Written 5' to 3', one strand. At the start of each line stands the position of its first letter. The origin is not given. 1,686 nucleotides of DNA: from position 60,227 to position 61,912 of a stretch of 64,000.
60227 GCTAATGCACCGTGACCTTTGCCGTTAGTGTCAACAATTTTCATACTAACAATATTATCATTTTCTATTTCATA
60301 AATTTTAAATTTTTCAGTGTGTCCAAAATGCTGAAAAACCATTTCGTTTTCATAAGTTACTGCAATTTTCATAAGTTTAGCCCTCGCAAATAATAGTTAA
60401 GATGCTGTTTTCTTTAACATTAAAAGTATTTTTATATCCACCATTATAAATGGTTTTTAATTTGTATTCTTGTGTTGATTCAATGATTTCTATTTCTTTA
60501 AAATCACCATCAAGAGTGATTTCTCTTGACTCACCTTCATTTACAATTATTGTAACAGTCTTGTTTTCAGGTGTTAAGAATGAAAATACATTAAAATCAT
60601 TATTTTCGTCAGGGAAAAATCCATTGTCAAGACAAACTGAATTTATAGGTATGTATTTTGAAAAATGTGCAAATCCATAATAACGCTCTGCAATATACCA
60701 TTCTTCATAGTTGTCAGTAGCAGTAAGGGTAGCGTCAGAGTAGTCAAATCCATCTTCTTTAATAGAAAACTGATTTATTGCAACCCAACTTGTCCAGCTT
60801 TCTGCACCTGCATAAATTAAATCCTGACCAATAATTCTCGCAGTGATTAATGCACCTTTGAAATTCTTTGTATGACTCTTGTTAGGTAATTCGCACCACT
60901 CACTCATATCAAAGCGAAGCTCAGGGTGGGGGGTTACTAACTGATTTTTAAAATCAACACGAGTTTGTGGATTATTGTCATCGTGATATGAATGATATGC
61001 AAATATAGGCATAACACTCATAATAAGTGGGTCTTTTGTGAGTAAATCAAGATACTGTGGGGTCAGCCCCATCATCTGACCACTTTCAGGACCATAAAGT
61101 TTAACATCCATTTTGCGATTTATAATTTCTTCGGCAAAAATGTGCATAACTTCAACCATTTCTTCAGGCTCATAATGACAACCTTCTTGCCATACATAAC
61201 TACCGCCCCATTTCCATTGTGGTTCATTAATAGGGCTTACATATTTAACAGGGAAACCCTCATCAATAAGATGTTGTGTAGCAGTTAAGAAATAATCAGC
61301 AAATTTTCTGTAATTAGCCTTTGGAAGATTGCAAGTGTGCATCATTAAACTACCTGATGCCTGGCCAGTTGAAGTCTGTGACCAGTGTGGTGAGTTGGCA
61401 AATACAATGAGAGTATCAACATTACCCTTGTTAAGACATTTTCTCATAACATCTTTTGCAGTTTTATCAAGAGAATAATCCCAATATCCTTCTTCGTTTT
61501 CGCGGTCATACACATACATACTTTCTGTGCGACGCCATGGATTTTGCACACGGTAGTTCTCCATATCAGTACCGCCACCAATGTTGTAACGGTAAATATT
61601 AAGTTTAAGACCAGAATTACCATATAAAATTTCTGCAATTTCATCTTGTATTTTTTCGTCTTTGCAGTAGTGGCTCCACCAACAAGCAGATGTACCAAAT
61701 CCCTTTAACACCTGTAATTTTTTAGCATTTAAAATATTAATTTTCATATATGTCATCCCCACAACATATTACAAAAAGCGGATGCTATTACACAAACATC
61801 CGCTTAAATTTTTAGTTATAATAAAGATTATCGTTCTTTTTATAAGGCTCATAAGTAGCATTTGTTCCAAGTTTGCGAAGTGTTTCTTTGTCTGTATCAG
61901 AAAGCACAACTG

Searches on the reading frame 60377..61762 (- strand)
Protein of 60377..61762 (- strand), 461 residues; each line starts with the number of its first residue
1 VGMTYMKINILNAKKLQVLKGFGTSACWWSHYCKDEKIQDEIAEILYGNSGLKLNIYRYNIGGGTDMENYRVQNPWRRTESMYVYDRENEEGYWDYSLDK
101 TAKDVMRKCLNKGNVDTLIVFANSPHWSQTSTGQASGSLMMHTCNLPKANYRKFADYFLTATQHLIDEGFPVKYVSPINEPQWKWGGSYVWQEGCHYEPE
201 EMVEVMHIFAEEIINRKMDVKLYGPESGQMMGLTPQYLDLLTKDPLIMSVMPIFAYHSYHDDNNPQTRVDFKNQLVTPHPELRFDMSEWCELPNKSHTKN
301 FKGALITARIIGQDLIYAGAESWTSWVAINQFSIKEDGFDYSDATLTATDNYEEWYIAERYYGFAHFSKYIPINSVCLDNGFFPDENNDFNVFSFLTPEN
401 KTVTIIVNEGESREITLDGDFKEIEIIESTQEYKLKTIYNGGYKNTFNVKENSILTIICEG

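Call 34: search_protein_families(library=pfam, proteins=[window:60377-61762:-], max_evalue=0.001)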
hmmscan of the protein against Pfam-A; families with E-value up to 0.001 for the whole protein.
window:60377-61762:- (461 aa): 2 families
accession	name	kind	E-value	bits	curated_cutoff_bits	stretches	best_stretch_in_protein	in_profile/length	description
PF14587.12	Glyco_hydr_30_2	-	1.2e-32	114.1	27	1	7-335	3-359/364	O-Glycosyl hydrolase family 30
PF17189.10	Glyco_hydro_30C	-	5.8e-05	23.6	22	1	387-457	14-65/65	Glycosyl hydrolase family 30 beta sandwich domain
